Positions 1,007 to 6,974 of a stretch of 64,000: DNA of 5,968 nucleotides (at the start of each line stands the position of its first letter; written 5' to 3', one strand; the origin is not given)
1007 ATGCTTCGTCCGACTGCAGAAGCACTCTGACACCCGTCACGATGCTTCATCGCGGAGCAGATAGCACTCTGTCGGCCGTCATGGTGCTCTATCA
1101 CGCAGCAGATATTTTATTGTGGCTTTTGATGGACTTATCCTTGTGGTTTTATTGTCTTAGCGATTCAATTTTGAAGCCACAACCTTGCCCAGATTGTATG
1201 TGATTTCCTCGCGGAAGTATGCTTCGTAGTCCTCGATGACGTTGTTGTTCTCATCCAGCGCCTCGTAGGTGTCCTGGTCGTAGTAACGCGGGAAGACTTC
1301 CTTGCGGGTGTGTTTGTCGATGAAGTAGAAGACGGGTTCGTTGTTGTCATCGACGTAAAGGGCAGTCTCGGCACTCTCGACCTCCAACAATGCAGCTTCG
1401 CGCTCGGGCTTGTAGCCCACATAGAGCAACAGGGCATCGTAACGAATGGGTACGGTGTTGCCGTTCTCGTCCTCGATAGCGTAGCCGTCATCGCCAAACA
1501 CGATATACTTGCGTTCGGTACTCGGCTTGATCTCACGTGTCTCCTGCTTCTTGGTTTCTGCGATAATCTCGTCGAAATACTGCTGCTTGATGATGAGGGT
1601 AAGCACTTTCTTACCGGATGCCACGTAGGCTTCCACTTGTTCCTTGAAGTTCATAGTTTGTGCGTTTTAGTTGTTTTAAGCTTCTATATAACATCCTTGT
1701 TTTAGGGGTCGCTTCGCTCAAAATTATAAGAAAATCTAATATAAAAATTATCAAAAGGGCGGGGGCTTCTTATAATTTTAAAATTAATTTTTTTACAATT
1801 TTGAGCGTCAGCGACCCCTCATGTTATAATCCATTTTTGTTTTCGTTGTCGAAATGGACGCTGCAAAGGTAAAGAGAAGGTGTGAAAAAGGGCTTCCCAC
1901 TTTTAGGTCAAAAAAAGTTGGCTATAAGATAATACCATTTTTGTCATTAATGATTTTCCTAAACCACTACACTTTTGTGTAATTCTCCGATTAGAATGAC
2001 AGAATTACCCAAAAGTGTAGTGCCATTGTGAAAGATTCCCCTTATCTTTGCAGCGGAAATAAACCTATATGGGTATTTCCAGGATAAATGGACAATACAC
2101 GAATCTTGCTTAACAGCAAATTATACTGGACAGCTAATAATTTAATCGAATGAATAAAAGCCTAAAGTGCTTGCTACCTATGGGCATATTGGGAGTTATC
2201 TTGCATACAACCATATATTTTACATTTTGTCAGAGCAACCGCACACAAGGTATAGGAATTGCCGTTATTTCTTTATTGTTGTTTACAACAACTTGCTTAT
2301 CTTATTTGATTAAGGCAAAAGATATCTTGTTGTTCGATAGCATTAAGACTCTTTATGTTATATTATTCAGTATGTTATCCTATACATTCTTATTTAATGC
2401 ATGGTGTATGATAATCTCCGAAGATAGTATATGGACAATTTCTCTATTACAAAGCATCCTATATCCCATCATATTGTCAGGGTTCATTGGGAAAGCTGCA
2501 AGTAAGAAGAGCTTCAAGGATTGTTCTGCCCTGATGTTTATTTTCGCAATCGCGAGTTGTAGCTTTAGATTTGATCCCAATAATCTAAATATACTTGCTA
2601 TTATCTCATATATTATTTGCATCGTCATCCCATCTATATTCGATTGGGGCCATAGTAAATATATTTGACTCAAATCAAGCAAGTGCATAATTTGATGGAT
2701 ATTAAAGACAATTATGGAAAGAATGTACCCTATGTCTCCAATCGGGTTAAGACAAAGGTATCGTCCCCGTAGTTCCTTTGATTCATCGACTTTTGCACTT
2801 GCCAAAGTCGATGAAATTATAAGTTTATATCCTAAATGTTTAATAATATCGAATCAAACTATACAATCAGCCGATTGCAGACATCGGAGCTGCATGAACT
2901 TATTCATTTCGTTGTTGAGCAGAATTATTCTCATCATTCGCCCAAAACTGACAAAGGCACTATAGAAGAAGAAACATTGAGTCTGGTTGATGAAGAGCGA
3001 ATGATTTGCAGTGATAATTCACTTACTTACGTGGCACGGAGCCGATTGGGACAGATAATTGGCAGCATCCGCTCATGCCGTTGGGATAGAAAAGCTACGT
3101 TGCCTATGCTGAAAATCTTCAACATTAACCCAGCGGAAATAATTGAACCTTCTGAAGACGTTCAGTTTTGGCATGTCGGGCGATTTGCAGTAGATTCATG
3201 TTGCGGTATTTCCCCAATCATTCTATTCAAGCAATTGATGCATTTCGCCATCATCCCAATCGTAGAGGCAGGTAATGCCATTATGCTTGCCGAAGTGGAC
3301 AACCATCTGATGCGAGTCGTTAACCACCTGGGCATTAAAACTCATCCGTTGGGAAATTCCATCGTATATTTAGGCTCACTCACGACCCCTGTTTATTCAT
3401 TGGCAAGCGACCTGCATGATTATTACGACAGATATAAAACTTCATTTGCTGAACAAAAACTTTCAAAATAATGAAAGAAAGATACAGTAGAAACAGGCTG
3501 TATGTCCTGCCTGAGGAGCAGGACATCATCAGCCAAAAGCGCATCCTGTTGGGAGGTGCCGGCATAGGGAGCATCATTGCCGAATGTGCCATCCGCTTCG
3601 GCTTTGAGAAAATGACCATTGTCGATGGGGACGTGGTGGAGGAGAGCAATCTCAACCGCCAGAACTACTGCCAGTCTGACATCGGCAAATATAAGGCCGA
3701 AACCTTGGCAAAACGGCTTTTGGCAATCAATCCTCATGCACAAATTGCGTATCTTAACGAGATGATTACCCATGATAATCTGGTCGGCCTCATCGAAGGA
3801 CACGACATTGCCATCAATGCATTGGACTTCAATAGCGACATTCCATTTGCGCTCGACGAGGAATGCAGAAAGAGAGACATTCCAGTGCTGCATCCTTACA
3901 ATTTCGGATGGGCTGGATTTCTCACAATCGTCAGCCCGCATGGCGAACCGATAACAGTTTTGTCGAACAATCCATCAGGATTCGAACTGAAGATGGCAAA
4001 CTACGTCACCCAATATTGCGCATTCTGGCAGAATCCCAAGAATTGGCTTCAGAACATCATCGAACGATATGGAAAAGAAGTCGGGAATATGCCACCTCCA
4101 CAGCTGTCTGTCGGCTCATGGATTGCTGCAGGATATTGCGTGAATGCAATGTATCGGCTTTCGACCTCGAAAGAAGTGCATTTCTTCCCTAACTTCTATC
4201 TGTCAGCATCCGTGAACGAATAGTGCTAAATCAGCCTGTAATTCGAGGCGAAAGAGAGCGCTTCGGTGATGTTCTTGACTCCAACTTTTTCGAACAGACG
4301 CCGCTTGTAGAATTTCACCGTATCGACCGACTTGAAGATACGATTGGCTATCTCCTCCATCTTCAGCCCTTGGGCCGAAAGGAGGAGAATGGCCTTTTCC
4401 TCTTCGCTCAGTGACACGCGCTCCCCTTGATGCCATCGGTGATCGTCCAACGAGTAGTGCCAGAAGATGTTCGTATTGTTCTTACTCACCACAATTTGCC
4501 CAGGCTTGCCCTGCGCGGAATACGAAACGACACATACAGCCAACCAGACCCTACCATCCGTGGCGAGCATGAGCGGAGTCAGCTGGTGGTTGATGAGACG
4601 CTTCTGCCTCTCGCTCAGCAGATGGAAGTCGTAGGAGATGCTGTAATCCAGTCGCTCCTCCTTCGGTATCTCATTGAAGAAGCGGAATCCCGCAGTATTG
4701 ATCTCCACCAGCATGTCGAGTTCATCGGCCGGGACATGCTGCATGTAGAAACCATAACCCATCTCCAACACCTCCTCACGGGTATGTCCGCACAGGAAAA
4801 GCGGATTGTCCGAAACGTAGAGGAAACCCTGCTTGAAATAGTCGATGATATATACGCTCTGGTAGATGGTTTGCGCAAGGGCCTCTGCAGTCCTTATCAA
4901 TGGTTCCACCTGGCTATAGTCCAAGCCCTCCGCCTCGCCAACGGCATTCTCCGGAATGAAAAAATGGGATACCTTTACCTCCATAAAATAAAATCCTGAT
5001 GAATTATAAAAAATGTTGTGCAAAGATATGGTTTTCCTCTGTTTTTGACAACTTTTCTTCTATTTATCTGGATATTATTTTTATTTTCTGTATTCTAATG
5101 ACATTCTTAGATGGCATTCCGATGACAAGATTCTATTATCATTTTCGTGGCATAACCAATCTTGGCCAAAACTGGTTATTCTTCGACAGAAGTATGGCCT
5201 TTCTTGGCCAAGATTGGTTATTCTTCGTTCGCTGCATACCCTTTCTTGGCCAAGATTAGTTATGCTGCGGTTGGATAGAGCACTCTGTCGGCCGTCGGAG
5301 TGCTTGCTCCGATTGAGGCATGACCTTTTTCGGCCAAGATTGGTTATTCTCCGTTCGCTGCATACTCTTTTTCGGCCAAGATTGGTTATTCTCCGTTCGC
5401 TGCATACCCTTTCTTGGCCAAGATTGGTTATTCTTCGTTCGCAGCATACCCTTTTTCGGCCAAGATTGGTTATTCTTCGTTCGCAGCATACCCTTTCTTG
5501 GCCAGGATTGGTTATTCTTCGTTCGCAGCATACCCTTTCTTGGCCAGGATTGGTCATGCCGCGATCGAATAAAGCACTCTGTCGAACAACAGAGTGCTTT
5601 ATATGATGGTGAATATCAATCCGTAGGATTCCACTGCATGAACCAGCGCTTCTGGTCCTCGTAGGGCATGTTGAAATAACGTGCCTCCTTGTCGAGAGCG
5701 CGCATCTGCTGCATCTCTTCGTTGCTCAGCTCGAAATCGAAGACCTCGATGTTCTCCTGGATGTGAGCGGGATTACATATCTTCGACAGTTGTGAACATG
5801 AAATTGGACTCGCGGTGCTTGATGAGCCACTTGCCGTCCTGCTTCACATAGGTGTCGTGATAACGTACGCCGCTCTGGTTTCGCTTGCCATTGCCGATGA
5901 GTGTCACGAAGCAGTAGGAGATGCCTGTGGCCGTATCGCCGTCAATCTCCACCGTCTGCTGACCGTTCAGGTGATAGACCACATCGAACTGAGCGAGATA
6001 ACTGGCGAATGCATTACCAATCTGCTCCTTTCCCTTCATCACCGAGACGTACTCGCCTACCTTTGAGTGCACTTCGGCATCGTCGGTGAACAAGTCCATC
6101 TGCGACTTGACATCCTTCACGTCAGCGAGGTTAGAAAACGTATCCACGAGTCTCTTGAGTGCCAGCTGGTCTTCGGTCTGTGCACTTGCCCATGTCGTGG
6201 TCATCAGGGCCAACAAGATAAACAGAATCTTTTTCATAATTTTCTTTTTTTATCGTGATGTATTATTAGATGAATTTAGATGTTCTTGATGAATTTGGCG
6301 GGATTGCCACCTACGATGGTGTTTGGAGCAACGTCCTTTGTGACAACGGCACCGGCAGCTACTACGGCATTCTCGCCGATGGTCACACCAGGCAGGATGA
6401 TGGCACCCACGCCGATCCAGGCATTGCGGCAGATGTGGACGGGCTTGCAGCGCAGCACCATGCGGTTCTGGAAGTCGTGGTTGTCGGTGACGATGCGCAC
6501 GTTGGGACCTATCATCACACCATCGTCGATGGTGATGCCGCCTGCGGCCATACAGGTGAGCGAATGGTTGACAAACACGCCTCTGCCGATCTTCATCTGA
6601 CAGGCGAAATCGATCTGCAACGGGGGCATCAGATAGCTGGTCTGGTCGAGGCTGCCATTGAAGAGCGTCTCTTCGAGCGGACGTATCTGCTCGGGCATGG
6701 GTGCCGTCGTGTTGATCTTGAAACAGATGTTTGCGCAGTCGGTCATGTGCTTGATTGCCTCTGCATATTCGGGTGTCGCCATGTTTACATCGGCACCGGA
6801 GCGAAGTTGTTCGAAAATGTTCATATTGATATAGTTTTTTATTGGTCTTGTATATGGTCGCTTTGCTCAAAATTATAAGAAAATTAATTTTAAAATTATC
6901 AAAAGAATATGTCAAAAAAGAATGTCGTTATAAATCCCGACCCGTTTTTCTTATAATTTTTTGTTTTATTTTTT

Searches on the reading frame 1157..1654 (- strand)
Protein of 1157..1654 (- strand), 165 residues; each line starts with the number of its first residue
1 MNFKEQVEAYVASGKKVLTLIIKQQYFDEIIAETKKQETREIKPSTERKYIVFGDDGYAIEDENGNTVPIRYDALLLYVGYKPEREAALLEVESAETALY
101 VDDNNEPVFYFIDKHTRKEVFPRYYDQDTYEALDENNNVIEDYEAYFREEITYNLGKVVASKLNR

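Call 23: search_protein_families(library=pfam, proteins=[window:1157-1654:-], max_evalue=0.01)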
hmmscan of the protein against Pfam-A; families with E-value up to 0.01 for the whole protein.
window:1157-1654:- (165 aa): 0 families

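Call 40: find_encoding_contigs(protein=window:1157-1654:-, flank=3000, max_places=10)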
Protein window:1157-1654:- (165 aa): 24 contigs read that carry it; 6 places shown.
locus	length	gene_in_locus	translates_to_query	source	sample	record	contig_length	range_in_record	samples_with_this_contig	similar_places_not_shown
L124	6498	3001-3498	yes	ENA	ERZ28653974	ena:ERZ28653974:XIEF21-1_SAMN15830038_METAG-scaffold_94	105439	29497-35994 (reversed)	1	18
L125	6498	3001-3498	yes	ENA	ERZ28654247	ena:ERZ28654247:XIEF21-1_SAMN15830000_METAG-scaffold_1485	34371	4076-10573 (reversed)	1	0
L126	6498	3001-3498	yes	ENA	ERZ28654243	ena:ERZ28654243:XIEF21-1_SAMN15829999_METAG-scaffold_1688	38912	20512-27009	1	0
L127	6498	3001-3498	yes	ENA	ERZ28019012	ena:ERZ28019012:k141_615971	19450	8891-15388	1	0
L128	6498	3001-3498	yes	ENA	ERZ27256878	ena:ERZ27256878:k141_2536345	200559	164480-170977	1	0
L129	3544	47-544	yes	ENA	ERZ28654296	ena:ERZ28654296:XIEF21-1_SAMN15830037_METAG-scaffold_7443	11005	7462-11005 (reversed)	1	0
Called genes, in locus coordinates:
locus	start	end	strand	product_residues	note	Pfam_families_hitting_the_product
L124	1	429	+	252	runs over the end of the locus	PF00196:GerE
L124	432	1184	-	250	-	PF00899:ThiF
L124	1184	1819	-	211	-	-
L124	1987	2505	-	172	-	-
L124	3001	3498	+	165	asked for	-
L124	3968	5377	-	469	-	PF13173:AAA_14, PF13635:DUF4143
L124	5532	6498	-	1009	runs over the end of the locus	PF01326:PPDK_N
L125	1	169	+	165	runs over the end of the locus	-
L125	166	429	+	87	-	PF00196:GerE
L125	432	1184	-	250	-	PF00899:ThiF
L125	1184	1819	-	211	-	-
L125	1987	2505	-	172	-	-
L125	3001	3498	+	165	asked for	-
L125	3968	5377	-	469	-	PF13173:AAA_14, PF13635:DUF4143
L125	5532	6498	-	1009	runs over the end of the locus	PF01326:PPDK_N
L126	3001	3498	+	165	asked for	-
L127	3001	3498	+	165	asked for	-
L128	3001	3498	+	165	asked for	-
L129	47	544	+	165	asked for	-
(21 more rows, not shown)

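Call 46: search_protein_families(library=ncbifam, proteins=[window:1157-1654:-], max_evalue=0.001)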
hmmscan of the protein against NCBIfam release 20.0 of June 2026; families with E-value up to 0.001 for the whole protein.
window:1157-1654:- (165 aa): 0 families

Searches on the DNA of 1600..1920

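Call 28: search_rna_families(source=window, start=1600, end=1920, threshold=evalue, max_evalue=10)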
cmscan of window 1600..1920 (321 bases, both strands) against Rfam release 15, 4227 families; matches with E-value up to 10: 26.
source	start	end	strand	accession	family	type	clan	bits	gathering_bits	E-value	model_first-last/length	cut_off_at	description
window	1703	1820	-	RF04251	MIR5070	Gene; miRNA;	CL00139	36.8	100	1.1e-05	1-116/116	no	MIR5070 microRNA precursor family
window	1703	1820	+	RF04251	MIR5070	Gene; miRNA;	CL00139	32.5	100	0.00014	1-116/116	no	MIR5070 microRNA precursor family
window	1701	1821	-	RF04174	MIR4208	Gene; miRNA;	-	31.2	140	0.0047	1-191/191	no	MIR4208 microRNA precursor family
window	1687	1828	-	RF04128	MIR8562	Gene; miRNA;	-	30.7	211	0.00058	1-242/242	no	MIR8562 microRNA precursor family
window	1702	1820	-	RF03926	MIR1435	Gene; miRNA;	-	30.2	94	0.01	1-186/186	no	MIR1435 microRNA precursor family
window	1715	1807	+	RF03743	MIR7696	Gene; miRNA;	-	29.5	83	0.00084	1-88/88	no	MIR7696 microRNA precursor family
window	1686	1834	-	RF02625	WsnRNA46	Gene; sRNA;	-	29.1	65.3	0.00045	1-151/151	no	Wolbachia sRNA 46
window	1708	1815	+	RF04128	MIR8562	Gene; miRNA;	-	27.9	211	0.0024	1-242/242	no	MIR8562 microRNA precursor family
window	1703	1820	+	RF04209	MIR7533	Gene; miRNA;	-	26.6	230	0.0016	1-249/249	no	MIR7533 microRNA precursor family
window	1706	1816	+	RF04246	MIR169_8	Gene; miRNA;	CL00098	26.6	107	0.0051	1-137/137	no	MIR169_8 microRNA precursor family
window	1703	1821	+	RF04174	MIR4208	Gene; miRNA;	-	25.6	140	0.069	1-191/191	no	MIR4208 microRNA precursor family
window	1704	1819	-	RF04097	MIR2630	Gene; miRNA;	-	23.2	144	0.013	25-204/229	no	MIR2630 microRNA precursor family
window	1704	1819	+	RF04097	MIR2630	Gene; miRNA;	-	21.7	144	0.028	25-204/229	no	MIR2630 microRNA precursor family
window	1688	1827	-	RF04205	MIR2606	Gene; miRNA;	-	20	139.7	1.4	1-165/165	no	MIR2606 microRNA precursor family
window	1707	1816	+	RF04135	MIR5062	Gene; miRNA;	-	19.9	140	0.15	1-158/158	no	MIR5062 microRNA precursor family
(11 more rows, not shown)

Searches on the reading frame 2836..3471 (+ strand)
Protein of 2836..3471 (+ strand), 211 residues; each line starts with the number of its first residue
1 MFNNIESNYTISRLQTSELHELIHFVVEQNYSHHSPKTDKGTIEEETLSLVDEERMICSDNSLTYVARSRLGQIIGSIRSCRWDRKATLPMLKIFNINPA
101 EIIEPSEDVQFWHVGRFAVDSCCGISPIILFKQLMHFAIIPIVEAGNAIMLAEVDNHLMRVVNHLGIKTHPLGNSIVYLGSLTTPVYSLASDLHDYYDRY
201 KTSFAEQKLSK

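Call 23: search_protein_families(library=pfam, proteins=[window:2836-3471:+], max_evalue=0.01)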
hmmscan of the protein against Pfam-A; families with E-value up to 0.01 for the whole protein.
window:2836-3471:+ (211 aa): 1 family
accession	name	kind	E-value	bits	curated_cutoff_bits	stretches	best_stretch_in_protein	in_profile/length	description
PF21926.2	FeeM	-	0.00016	21.9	27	1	59-156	31-124/158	N-acyl amino acid synthase FeeM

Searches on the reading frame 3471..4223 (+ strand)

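Call 23: search_protein_families(library=pfam, proteins=[window:3471-4223:+], max_evalue=0.01)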
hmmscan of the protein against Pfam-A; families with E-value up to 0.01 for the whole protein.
window:3471-4223:+ (250 aa): 1 family
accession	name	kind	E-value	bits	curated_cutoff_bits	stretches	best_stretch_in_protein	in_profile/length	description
PF00899.27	ThiF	-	3.5e-33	115.2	28.1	1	5-164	1-163/238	ThiF family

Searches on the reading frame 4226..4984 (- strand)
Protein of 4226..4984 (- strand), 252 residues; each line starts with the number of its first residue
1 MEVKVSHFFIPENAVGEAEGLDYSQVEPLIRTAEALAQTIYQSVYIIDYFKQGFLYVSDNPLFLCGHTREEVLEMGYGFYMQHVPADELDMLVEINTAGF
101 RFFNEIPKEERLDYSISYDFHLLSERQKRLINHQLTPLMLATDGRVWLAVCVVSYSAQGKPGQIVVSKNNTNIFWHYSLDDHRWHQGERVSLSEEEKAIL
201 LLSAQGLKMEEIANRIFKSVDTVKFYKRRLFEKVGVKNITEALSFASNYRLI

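Call 23: search_protein_families(library=pfam, proteins=[window:4226-4984:-], max_evalue=0.01)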
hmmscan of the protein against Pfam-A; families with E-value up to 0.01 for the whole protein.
window:4226-4984:- (252 aa): 2 families
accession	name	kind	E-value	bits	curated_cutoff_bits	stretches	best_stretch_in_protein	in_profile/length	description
PF00196.25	GerE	-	5.5e-12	45.6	23.5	1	191-246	2-57/57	Bacterial regulatory proteins, luxR family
PF08281.18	Sigma70_r4_2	-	0.0011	19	25.7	1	191-229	10-49/54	Sigma-70, region 4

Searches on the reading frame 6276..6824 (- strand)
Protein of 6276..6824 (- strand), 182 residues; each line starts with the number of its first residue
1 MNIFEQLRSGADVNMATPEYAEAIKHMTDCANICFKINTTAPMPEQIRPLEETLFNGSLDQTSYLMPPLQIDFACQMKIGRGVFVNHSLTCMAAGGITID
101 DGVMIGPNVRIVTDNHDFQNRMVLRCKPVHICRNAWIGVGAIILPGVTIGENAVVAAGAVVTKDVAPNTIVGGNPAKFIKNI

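Call 23: search_protein_families(library=pfam, proteins=[window:6276-6824:-], max_evalue=0.01)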
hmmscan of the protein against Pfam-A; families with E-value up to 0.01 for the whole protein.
window:6276-6824:- (182 aa): 3 families
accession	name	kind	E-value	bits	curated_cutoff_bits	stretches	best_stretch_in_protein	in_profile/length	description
PF00132.30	Hexapep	-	3.8e-12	45.8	27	2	129-163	2-36/36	Bacterial transferase hexapeptide (six repeats)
PF14602.12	Hexapep_2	-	8.8e-08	32.2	27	1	128-163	1-34/34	Hexapeptide repeat of succinyl-transferase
PF25084.1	LbH_EIF2B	-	0.0046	17.4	54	0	129-164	62-96/105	EIF2B subunit epsilon LbH domain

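Call 37: find_encoding_contigs(protein=window:6276-6824:-, flank=4000, max_places=8)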
Protein window:6276-6824:- (182 aa): 24 contigs read that carry it; 6 places shown.
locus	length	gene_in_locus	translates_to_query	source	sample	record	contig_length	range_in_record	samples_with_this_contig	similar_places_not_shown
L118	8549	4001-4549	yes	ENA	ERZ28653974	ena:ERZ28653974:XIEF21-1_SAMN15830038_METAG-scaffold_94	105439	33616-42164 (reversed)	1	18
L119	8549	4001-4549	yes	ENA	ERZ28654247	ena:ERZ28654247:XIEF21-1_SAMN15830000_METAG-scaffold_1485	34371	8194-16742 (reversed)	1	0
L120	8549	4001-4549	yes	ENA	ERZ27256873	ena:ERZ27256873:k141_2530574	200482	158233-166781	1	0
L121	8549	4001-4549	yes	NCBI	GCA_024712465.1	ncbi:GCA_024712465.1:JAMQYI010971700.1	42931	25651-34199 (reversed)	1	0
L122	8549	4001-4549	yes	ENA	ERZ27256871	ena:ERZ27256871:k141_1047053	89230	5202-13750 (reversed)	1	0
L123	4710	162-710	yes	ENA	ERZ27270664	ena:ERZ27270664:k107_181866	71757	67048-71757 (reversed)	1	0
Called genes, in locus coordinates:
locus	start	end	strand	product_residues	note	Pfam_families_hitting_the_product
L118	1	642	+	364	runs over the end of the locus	PF01757:Acyl_transf_3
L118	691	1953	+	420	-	-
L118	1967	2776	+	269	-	PF12833:HTH_18, PF00165:HTH_AraC (weak)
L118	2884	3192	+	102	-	PF01909:NTP_transf_2, PF18765:Polbeta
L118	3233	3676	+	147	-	PF01934:HepT-like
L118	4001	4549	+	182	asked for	PF00132:Hexapep, PF14602:Hexapep_2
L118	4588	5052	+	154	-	PF13577:SnoaL_4, PF12680:SnoaL_2 (weak), PF14534:DUF4440 (weak)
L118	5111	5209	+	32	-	-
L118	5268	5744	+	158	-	-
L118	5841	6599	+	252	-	PF00196:GerE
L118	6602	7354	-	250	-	PF00899:ThiF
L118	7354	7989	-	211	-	-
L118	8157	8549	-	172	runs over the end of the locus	-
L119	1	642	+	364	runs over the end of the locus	PF01757:Acyl_transf_3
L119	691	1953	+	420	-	-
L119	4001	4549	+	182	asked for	PF00132:Hexapep, PF14602:Hexapep_2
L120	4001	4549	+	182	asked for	PF00132:Hexapep, PF14602:Hexapep_2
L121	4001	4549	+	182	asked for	PF00132:Hexapep, PF14602:Hexapep_2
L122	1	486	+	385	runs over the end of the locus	PF00753:Lactamase_B, PF19583:ODP, PF00258:Flavodoxin_1 (faint)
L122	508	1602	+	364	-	PF01757:Acyl_transf_3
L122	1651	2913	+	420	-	PF00328:His_Phos_2 (faint)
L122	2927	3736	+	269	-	PF12833:HTH_18, PF00165:HTH_AraC (weak)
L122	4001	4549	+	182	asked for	PF00132:Hexapep, PF14602:Hexapep_2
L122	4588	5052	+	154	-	PF13577:SnoaL_4, PF14534:DUF4440 (weak), PF12680:SnoaL_2 (weak)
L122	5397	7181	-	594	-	-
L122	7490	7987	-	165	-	PF01609:DDE_Tnp_1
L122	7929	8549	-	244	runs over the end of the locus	PF14294:DUF4372, PF01609:DDE_Tnp_1 (weak)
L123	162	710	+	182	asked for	PF00132:Hexapep, PF14602:Hexapep_2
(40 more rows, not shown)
